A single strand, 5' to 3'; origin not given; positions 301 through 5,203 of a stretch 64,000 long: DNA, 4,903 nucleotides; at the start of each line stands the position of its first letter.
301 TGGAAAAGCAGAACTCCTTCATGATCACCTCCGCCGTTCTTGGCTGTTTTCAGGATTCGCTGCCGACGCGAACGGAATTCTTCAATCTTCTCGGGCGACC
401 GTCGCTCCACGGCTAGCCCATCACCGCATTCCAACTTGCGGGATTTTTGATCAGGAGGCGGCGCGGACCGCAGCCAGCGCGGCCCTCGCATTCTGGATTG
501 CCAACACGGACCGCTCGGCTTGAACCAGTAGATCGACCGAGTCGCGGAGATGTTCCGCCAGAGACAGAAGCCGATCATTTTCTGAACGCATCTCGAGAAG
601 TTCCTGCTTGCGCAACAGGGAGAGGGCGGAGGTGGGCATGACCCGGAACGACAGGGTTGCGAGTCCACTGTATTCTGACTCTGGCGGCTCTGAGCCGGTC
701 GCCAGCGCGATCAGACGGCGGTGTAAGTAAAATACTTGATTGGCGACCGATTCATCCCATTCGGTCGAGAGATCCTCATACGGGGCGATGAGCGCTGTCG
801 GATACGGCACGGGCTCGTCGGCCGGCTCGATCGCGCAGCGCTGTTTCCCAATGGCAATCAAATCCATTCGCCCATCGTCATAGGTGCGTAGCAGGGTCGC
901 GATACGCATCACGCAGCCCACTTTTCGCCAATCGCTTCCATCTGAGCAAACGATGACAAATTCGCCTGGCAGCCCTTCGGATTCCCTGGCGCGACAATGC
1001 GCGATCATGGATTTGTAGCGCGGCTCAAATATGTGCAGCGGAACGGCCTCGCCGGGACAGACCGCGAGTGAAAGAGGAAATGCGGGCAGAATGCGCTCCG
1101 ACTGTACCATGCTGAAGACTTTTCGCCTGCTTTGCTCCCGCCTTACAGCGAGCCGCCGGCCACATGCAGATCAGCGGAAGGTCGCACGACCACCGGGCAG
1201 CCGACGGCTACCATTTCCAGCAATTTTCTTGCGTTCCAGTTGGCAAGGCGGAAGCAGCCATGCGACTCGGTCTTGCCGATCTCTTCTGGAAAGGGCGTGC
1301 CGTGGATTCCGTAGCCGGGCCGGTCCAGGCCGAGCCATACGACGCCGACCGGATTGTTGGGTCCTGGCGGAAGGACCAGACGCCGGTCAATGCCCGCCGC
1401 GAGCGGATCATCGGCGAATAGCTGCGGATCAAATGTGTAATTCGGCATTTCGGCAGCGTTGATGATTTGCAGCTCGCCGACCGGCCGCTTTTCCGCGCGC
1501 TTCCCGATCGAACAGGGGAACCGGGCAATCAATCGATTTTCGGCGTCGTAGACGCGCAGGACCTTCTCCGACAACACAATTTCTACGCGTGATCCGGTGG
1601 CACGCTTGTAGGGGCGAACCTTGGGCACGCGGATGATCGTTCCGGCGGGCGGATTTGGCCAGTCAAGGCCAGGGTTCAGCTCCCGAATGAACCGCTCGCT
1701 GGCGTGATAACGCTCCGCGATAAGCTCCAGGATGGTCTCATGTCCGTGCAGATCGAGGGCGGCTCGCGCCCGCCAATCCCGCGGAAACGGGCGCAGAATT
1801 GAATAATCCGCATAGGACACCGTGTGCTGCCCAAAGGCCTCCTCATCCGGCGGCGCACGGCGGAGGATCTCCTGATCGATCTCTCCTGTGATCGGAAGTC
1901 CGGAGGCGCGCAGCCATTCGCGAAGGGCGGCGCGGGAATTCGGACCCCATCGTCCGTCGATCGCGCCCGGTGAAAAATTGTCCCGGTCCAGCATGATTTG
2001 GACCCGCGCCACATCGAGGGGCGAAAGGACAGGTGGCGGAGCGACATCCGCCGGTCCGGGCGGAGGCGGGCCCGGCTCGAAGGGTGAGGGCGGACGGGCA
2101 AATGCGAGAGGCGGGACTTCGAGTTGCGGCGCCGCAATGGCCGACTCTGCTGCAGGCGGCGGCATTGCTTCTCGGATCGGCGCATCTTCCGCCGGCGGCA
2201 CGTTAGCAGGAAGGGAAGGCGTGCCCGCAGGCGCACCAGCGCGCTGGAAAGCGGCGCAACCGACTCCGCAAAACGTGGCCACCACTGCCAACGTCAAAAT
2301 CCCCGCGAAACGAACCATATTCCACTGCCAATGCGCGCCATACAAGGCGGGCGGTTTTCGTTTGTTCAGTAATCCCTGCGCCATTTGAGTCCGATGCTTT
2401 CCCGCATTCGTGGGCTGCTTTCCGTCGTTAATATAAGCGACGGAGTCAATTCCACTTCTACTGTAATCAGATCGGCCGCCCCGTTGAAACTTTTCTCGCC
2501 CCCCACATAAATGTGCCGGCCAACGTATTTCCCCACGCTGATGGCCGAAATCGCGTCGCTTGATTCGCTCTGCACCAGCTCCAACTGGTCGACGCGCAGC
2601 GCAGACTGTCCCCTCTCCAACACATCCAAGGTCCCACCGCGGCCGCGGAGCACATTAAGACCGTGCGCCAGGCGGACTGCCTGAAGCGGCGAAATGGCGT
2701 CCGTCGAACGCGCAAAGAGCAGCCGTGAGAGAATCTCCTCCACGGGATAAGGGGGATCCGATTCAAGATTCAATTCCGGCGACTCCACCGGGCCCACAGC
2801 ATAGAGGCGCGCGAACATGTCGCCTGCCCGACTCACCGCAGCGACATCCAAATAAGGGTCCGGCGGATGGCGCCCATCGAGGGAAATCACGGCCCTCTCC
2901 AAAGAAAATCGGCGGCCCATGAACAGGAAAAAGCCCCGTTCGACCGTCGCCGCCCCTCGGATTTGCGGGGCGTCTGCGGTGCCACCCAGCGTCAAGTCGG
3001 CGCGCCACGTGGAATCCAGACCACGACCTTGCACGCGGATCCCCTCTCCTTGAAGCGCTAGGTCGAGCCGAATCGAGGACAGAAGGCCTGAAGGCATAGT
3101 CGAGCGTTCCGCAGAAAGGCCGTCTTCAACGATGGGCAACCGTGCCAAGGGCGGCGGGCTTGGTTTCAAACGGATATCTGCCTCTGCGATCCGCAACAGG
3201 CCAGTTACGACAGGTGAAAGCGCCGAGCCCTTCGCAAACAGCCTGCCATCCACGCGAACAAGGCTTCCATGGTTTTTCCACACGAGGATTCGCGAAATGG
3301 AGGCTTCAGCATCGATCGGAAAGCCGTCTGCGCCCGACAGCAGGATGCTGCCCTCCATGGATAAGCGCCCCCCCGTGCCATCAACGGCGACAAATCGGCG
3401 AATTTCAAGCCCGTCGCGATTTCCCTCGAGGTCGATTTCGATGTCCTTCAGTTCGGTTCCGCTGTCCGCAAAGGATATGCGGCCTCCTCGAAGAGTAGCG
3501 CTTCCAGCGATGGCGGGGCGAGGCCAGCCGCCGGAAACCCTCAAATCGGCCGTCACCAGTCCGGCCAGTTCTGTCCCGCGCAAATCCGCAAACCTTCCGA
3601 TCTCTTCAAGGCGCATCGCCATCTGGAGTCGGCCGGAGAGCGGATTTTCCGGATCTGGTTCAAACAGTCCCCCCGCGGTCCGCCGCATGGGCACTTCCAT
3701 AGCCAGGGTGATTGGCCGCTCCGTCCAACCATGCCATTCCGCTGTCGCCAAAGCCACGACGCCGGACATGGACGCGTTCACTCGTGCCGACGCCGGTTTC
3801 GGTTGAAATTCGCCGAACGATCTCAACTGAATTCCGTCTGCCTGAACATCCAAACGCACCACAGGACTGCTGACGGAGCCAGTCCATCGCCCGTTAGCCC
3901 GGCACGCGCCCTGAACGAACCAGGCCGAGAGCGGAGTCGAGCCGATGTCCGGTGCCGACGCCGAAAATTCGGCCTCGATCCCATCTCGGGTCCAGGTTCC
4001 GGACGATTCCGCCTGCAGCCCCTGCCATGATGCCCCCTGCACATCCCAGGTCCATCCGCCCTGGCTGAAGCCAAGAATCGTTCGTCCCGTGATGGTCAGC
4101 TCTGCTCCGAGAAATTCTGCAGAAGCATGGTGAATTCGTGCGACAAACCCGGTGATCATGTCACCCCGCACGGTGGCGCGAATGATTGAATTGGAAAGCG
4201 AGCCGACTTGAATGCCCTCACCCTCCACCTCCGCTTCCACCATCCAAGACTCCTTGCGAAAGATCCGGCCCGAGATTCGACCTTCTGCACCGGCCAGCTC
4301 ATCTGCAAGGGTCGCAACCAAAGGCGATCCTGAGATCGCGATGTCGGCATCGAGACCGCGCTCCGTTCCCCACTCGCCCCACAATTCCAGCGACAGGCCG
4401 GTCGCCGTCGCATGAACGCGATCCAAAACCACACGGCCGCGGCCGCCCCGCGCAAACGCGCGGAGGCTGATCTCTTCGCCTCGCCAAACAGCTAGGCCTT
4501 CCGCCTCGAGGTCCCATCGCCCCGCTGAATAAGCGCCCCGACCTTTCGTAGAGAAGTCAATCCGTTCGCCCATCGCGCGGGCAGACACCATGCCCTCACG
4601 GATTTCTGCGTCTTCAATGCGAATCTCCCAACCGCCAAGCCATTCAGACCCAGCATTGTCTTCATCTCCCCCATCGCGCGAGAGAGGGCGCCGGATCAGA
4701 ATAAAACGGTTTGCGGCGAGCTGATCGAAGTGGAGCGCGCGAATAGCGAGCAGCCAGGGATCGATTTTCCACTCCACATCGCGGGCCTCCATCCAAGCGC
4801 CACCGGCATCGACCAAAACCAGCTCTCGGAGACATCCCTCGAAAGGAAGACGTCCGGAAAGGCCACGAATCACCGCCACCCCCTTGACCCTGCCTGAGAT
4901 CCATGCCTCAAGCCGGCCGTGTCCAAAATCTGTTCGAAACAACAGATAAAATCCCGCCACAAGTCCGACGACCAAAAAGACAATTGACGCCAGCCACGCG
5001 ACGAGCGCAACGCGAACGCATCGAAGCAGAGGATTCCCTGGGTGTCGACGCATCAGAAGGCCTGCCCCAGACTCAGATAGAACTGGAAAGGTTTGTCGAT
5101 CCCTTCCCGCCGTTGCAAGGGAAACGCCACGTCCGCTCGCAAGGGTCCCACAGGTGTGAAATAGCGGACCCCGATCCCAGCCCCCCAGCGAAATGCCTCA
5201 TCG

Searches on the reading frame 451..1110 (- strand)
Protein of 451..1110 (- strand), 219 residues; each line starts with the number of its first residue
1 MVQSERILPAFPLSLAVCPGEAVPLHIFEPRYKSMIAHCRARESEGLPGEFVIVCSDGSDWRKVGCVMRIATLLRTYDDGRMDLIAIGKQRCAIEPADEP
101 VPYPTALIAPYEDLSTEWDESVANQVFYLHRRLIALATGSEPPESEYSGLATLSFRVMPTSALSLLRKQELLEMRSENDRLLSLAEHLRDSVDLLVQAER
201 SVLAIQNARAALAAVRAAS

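Call 9: search_protein_families(library=pfam, proteins=[window:451-1110:-], max_evalue=0.001)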
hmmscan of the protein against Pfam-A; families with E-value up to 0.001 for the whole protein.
window:451-1110:- (219 aa): 1 family
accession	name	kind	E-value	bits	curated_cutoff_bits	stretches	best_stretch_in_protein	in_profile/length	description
PF02190.22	LON_substr_bdg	-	1.5e-15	58.1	28.7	1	8-189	2-199/200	ATP-dependent protease La (LON) substrate-binding domain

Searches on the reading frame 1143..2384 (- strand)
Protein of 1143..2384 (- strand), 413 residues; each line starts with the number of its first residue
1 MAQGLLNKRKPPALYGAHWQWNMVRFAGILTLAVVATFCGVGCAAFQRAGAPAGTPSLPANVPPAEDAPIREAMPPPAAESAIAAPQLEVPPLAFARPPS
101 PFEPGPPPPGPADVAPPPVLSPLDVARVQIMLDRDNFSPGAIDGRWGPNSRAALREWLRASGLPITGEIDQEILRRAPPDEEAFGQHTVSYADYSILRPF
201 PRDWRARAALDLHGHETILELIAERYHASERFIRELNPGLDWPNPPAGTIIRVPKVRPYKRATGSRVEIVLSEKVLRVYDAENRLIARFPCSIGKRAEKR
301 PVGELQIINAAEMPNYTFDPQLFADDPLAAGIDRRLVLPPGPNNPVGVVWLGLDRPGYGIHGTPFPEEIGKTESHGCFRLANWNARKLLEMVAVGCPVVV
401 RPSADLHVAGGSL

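Call 9: search_protein_families(library=pfam, proteins=[window:1143-2384:-], max_evalue=0.001)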
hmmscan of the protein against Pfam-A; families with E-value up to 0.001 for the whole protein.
window:1143-2384:- (413 aa): 2 families
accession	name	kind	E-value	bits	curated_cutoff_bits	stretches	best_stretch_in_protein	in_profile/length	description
PF03734.19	YkuD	-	1.8e-17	64.7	23.4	1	266-400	3-146/146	L,D-transpeptidase catalytic domain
PF01471.23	PG_binding_1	-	9.2e-08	32.6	23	1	124-175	4-55/57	Putative peptidoglycan binding domain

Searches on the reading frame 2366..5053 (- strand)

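Call 9: search_protein_families(library=pfam, proteins=[window:2366-5053:-], max_evalue=0.001)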
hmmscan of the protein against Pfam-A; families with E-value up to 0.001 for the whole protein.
window:2366-5053:- (895 aa): 1 family
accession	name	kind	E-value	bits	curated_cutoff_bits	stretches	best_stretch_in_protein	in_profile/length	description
PF04357.19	TamB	-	3.3e-45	155.4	22.4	1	556-895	5-381/381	TamB, inner membrane protein subunit of TAM complex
